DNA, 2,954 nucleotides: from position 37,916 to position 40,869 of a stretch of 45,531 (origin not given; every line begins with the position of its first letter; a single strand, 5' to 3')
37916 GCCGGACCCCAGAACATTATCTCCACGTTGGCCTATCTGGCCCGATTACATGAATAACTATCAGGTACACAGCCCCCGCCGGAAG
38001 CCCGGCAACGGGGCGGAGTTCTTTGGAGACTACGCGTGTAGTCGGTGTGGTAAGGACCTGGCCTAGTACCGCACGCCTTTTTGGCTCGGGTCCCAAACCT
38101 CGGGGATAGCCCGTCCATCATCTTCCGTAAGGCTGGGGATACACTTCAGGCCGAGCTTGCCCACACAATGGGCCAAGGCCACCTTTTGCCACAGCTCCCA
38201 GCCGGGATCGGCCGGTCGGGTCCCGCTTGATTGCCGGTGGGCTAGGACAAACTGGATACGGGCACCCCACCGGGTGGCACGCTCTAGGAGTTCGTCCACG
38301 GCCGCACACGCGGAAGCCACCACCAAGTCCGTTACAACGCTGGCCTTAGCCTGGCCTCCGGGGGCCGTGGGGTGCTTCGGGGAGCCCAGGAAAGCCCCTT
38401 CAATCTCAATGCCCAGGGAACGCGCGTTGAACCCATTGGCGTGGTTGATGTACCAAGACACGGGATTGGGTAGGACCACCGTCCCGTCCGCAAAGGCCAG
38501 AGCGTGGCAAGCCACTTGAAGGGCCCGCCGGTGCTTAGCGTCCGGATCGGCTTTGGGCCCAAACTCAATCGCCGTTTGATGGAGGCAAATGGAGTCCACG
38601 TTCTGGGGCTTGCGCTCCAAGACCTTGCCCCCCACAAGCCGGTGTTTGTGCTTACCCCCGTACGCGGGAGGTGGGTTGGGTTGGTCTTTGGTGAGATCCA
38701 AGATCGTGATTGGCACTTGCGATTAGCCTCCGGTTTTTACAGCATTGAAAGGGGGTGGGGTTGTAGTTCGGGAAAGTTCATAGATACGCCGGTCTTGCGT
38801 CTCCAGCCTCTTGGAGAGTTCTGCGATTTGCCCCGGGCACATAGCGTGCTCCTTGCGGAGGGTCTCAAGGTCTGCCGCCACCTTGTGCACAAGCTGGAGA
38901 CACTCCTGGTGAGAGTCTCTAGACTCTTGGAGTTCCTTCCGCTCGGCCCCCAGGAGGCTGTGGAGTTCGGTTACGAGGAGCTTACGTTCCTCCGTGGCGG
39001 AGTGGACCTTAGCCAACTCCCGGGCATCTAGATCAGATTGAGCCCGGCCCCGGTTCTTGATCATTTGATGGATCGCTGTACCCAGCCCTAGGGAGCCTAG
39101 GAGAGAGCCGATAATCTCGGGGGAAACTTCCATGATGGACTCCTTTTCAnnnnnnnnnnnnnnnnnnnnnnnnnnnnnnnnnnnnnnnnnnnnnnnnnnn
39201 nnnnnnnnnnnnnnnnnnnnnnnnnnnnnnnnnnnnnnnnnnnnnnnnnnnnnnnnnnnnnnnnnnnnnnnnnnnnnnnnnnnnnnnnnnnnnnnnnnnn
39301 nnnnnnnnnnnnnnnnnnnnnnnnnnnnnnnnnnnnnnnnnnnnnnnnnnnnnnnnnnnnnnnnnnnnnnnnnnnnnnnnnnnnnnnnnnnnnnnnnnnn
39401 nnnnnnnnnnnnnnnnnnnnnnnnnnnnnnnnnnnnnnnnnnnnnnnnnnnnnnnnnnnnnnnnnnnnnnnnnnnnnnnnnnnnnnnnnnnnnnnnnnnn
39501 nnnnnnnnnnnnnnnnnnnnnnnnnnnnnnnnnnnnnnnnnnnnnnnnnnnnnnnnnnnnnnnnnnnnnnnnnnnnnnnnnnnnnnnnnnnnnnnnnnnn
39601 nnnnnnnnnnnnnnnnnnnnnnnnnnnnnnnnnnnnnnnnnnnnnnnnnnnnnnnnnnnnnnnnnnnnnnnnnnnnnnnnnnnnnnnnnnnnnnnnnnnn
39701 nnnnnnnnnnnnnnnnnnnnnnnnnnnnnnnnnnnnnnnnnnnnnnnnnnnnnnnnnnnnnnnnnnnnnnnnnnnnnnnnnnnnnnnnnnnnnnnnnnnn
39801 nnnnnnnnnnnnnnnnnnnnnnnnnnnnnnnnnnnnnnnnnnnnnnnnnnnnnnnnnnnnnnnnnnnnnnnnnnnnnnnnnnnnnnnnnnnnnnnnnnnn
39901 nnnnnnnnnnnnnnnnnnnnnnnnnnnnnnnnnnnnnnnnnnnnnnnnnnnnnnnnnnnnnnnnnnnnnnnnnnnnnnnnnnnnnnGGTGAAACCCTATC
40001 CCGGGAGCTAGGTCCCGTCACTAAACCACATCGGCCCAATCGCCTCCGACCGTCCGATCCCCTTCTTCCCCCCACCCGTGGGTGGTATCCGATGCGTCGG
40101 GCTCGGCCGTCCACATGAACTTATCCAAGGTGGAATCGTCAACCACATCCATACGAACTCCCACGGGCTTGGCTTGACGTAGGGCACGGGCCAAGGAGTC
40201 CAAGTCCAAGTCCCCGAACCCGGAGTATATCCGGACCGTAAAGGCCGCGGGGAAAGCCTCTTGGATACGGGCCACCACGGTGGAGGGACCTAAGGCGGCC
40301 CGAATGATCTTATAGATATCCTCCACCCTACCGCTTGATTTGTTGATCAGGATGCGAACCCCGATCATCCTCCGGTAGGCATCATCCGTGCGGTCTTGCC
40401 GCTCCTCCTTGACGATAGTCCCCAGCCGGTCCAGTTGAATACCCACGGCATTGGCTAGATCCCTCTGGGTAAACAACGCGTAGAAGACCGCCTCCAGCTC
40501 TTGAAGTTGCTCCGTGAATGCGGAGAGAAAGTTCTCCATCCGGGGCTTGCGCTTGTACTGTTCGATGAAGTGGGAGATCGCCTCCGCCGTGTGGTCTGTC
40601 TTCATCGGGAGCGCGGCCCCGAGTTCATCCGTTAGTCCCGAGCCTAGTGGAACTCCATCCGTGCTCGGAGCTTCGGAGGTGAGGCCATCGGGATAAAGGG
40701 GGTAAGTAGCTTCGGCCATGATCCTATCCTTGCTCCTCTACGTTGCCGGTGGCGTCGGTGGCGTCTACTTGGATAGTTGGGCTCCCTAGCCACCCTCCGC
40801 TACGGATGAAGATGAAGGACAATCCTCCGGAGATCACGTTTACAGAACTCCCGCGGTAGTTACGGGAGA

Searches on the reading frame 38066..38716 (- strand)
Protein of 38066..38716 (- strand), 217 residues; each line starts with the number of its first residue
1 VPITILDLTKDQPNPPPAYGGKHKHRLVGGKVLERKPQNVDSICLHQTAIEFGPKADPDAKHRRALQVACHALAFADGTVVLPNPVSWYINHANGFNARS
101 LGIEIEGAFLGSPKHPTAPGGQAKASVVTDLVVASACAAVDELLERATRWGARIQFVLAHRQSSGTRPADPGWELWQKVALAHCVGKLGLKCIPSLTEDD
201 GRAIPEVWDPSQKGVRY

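Call 17: search_protein_families(library=pfam, proteins=[window:38066-38716:-], max_evalue=0.001)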
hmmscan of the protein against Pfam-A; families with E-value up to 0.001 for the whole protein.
window:38066-38716:- (217 aa): 1 family
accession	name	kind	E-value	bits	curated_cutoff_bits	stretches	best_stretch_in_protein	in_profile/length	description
PF01510.30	Amidase_2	-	7.8e-11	42.9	26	1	38-172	3-130/131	N-acetylmuramoyl-L-alanine amidase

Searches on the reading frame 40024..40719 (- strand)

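Call 17: search_protein_families(library=pfam, proteins=[window:40024-40719:-], max_evalue=0.001)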
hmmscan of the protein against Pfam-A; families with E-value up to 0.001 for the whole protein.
window:40024-40719:- (232 aa): 1 family
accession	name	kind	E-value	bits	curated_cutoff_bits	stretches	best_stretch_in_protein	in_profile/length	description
PF11041.13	DUF2612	-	4.4e-09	37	23.5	0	111-166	100-154/181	Protein of unknown function (DUF2612)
